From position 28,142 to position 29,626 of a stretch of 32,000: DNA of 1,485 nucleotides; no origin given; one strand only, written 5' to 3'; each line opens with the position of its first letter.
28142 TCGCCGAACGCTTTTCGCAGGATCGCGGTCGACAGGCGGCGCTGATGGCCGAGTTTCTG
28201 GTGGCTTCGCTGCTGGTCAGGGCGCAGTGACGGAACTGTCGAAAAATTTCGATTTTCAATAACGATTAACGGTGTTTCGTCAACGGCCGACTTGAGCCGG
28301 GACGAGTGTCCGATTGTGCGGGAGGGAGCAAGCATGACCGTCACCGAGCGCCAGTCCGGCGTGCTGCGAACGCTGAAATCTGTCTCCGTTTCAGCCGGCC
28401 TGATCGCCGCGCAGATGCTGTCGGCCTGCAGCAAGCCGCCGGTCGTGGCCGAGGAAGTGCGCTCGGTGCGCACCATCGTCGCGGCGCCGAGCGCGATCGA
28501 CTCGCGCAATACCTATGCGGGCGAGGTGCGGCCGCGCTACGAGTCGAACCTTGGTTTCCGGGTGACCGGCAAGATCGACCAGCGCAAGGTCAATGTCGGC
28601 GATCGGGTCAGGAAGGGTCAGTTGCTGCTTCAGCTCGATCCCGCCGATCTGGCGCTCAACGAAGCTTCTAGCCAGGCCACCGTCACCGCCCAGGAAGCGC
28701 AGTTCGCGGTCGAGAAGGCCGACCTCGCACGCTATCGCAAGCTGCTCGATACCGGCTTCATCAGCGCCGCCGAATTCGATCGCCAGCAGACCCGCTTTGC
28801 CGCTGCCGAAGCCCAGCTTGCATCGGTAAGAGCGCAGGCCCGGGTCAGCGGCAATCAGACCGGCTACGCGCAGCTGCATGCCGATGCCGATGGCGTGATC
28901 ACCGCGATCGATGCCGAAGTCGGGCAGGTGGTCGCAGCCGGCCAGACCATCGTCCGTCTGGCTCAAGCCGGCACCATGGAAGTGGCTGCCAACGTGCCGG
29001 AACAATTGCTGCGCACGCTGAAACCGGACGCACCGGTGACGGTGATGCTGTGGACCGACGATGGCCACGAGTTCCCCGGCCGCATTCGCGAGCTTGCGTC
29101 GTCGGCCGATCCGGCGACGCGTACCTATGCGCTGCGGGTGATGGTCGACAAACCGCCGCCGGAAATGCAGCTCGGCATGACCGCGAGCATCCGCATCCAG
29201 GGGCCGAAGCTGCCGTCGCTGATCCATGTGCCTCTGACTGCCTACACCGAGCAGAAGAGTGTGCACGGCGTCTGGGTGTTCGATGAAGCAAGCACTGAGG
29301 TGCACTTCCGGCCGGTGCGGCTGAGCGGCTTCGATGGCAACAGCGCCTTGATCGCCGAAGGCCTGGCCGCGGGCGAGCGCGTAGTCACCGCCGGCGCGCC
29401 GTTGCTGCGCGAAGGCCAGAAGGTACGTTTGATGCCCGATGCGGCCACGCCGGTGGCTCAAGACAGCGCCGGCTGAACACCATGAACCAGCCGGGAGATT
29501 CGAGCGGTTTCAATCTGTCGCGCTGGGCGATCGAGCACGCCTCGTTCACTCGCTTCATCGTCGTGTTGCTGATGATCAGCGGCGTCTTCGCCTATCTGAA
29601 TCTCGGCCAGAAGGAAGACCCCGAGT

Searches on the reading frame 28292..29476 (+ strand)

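Call 31: search_protein_families(library=pfam, proteins=[window:28292-29476:+], max_evalue=0.01)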
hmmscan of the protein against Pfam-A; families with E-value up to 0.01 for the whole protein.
window:28292-29476:+ (394 aa): 5 families
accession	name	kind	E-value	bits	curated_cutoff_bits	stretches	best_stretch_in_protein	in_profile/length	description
PF16576.10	HlyD_D23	-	1.1e-24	87.4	30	1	86-298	21-214/214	Barrel-sandwich domain of CusB or HlyD membrane-fusion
PF13437.12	HlyD_3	-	2.8e-19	70.3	22.2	1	195-289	2-97/106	HlyD family secretion protein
PF13533.13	Biotin_lipoyl_2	-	2.3e-06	27.7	29.8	0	194-223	2-31/32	Biotin-lipoyl like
PF00364.28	Biotin_lipoyl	-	2.6e-06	27.6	22.1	0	194-223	44-73/73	Biotin-requiring enzyme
PF11604.15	CusF_Ec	-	0.0054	17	27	0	197-258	2-63/72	Copper binding periplasmic protein CusF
